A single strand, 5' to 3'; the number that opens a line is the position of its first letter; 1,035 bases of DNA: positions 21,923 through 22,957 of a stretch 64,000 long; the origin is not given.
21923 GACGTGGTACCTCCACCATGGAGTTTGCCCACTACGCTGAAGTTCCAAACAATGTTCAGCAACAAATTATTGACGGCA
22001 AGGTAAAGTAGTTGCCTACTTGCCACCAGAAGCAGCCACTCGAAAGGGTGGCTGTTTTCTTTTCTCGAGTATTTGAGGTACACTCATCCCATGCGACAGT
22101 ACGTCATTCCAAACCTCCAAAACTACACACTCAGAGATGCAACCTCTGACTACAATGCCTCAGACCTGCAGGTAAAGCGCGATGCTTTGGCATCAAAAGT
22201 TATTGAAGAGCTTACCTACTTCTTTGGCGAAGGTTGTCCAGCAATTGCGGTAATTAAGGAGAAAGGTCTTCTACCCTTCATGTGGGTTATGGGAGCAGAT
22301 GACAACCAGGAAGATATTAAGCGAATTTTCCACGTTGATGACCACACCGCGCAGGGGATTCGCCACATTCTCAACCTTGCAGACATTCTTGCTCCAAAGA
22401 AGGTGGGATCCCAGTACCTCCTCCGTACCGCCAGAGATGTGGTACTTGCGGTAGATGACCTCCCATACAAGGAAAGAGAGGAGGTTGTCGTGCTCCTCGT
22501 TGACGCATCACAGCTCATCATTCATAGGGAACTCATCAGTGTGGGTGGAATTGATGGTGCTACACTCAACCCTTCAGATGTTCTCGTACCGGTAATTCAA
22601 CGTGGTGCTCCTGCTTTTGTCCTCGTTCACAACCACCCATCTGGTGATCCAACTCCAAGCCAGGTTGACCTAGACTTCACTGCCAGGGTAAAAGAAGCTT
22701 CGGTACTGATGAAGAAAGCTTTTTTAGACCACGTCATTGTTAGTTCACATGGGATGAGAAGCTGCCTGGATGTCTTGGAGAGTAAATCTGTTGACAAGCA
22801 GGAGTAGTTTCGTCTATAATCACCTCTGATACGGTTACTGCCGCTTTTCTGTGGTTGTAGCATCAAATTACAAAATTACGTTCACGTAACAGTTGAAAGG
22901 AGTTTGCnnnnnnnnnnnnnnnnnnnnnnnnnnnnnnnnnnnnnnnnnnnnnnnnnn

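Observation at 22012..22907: RadC/JAB-domain gene as a stand-alone unit between fusA and tuf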

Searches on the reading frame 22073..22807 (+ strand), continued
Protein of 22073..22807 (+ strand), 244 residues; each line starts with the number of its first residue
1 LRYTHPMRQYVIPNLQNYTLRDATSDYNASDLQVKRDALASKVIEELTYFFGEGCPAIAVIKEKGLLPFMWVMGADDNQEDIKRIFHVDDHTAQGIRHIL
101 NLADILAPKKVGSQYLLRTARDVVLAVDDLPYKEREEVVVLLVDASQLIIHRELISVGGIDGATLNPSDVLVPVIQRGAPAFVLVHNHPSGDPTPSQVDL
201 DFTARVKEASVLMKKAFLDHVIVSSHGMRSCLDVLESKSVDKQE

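Call 11: find_encoding_contigs(protein=P0005, flank=8000, max_places=3)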
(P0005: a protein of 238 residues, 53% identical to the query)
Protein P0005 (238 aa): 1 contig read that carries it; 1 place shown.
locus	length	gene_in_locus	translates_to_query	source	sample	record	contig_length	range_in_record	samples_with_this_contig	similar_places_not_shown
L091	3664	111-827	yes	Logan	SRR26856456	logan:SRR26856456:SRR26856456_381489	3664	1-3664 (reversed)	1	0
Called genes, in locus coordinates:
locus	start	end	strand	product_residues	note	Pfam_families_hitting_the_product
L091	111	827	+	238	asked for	PF04002:RadC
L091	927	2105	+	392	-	PF00009:GTP_EFTU, PF03144:GTP_EFTU_D2, PF03143:GTP_EFTU_D3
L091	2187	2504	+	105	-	PF00338:Ribosomal_S10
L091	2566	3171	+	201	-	PF00297:Ribosomal_L3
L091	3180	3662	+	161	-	?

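Call 14: list_cluster_members(proteins=[P0001, P0003, P0004])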
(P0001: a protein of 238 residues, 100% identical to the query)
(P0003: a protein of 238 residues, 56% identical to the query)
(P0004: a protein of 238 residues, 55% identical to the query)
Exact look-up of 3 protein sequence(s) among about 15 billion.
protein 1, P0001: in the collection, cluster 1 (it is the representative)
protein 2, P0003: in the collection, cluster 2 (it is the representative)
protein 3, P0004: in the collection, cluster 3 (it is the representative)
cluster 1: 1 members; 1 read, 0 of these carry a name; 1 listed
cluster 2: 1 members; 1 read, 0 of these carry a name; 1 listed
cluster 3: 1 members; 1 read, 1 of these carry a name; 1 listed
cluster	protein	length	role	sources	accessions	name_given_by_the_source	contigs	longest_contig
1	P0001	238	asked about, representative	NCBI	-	-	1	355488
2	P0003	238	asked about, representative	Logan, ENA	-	-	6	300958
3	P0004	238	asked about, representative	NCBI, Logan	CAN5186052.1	hypothetical protein BH11PAT4_BH11PAT4_8690 [soil metagenome]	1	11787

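Call 31: search_solved_structures(query=window:22091-22807:+, max_evalue=1, show_alignments=2)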
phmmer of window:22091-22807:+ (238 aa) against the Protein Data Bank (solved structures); distinct sequences matched with E-value up to 1: 3.
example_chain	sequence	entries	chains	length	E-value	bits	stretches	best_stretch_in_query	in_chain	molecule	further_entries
2qlc_A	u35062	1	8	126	2.9e-16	62.9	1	112-222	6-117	DNA repair protein radC homolog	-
1r5x_A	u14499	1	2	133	0.57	12.9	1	131-202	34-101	AfJAMM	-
1oi0_A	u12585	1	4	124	0.68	12.7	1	135-202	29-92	HYPOTHETICAL PROTEIN AF2198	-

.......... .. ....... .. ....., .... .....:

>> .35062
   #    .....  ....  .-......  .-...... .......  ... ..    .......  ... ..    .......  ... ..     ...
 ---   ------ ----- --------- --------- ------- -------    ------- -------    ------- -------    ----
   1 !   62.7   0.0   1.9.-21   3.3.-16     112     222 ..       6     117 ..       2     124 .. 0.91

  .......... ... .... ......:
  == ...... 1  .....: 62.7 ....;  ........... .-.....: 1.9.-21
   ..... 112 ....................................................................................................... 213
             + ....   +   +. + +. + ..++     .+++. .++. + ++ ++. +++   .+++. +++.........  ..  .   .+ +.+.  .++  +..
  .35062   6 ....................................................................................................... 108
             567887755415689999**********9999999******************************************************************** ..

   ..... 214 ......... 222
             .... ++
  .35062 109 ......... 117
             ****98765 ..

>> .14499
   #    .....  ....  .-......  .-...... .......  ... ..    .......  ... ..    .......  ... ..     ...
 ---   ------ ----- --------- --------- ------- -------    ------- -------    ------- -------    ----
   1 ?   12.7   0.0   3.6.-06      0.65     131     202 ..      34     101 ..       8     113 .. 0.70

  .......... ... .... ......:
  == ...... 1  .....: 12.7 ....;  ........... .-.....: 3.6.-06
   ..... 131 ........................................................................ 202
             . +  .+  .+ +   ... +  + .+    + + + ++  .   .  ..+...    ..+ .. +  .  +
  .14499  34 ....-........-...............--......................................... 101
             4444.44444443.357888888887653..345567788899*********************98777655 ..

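Call 46: predict_structure(alignment_id=A8)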
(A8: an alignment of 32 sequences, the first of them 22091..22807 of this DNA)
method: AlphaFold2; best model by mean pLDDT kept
length: 238 residues; sequences in the alignment: 32
mean_pLDDT: 81.2   pTM: 0.62
mean pLDDT of the five models: 81.2, 80.3, 80.0, 78.6, 77.9
residues with pLDDT >= 90: 108; 70-90: 80; 50-70: 32; < 50: 18
segments of 3 or more residues with pLDDT < 50: 1-5, 12-18, 236-238
pLDDT, mean of each block of 10 residues (from residue 1): 47 46 73 90 93 91 68 84 92 76 65 79 87 93 90 70 93 95 90 94 95 92 88 54
secondary structure, 60 per line:
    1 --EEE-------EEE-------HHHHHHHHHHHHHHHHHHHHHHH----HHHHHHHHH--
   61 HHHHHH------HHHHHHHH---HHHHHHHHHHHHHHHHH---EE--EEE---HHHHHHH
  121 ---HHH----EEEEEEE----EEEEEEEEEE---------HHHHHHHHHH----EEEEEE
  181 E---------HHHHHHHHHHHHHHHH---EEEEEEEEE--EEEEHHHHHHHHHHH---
elements in order: E3-5 E13-15 H23-45 H50-58 H61-66 H73-80 H84-100 E108-110 H114-120 E131-137 E142-151 H161-170 E175-181 H191-206 E210-218 E221-224 H225-235

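Call 49: fold_search(model_id=the predicted structure, library=pdb)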
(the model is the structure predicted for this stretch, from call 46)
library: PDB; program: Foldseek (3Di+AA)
matches with E <= 10: 233; with E <= 0.001: 5
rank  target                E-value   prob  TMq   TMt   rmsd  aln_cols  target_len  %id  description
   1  2qlc_A                6.1e-11  1.00  0.47  0.87   2.0       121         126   32  The crystal structure of DNA repair protein RadC from Chlorobium tepidum TLS (released 2007-09-04)
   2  2qlc_E                1.8e-10  1.00  0.47  0.88   2.0       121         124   32  The crystal structure of DNA repair protein RadC from Chlorobium tepidum TLS (released 2007-09-04)
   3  2qlc_C                2.7e-10  1.00  0.47  0.87   2.1       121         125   32  The crystal structure of DNA repair protein RadC from Chlorobium tepidum TLS (released 2007-09-04)
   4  2qlc_B                1.8e-09  1.00  0.46  0.86   2.4       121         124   32  The crystal structure of DNA repair protein RadC from Chlorobium tepidum TLS (released 2007-09-04)
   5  2qlc_D                2.9e-09  1.00  0.46  0.87   2.4       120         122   32  The crystal structure of DNA repair protein RadC from Chlorobium tepidum TLS (released 2007-09-04)
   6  6ww7_H                8.6e-03  0.97  0.26  0.33  14.1       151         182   13  Structure of the human ER membrane protein complex in a lipid nanodisc (released 2020-05-27)
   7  8s9s_8                2.4e-02  0.90  0.27  0.33  12.2       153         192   12  Structure of the human ER membrane protein complex (EMC) in GDN (released 2023-05-17)
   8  7adp_H                2.7e-02  0.84  0.26  0.35   9.5       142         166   12  Cryo-EM structure of human ER membrane protein complex in GDN detergent (released 2020-12-02)
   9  1uwz_A                4.8e-02  0.69  0.24  0.38   6.1       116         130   12  Bacillus subtilis cytidine deaminase with an Arg56 - Ala substitution (released 2004-05-20)
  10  1ux0_A                6.2e-02  0.66  0.25  0.39   6.0       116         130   11  Bacillus subtilis cytidine deaminase with an Arg56 - Gln substitution (released 2004-05-20)
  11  2fr5_A                6.2e-02  0.51  0.23  0.34   6.5       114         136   11  Crystal Structure of Mouse Cytidine Deaminase Complexed with Tetrahydrouridine (released 2006-07-11)
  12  9ea4                  7.8e-02  0.91  0.30  0.17   6.1       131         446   18  Structure of Citrobacter BubCD (released 2025-09-24)
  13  3oj6_C                7.8e-02  0.60  0.27  0.41   6.5       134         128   13  Crystal structure of Blasticidin S Deaminase from Coccidioides Immitis (released 2010-09-15)
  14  8py2_A                9.4e-02  0.84  0.28  0.26   5.6       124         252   15  Cryo-EM structure of the human BRISC dimer complex bound to compound JMS-175-2 (released 2025-02-05)
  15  8e5e_A                1.1e-01  0.60  0.22  0.34   5.6       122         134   14  Crystal structure of double-stranded DNA deaminase toxin DddA in complex with DNA with the target cytosine flipped int (released 2023-05-24)
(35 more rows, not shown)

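Call 62: find_encoding_contigs(protein=P0007, flank=3000, max_places=2)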
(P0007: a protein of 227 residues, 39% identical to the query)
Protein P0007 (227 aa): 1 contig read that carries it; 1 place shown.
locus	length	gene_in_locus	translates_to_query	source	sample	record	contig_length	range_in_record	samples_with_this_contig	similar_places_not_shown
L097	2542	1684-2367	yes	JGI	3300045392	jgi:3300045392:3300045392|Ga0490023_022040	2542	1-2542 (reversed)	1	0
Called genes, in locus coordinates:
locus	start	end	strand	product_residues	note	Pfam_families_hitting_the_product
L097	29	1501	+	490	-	PF22042:EF-G_D2, PF03144:GTP_EFTU_D2, PF14492:EFG_III, PF16658:RF3_C (weak), PF03764:EFG_IV, PF00679:EFG_C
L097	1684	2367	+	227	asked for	PF04002:RadC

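Call 82: search_protein_families(library=padloc, proteins=[window:22091-22807:+], max_evalue=0.01)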
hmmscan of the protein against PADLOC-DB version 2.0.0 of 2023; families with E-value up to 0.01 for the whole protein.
window:22091-22807:+ (238 aa): 1 family
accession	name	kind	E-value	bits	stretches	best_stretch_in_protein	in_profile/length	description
PDLC00908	JAB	-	0.0019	16.1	1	178-217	103-141/168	JAB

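Call 83: search_protein_families(library=phrogs, proteins=[window:22091-22807:+], max_evalue=0.001)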
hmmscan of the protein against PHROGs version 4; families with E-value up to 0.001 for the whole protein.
window:22091-22807:+ (238 aa): 1 family
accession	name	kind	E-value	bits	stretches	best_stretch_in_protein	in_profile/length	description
phrog_10276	-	DNA, RNA and nucleotide metabolism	1.7e-23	84.3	1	111-225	33-147/153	DNA repair protein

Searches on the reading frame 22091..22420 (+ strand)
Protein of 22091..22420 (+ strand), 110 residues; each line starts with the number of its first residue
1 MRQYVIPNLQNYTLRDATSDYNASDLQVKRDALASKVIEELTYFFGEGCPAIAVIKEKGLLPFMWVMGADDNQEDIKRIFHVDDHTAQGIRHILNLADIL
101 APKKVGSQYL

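Call 75: search_protein_representatives(protein=window:22091-22420:+)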
Query: 110 residues. Proteins with E-value up to 0.001 (for the whole library): 1; up to 1e-10: 1; up to 1e-30: 1. The best 1 are listed.
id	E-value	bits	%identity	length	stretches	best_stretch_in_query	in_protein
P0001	8.9e-67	238.2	100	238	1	1-110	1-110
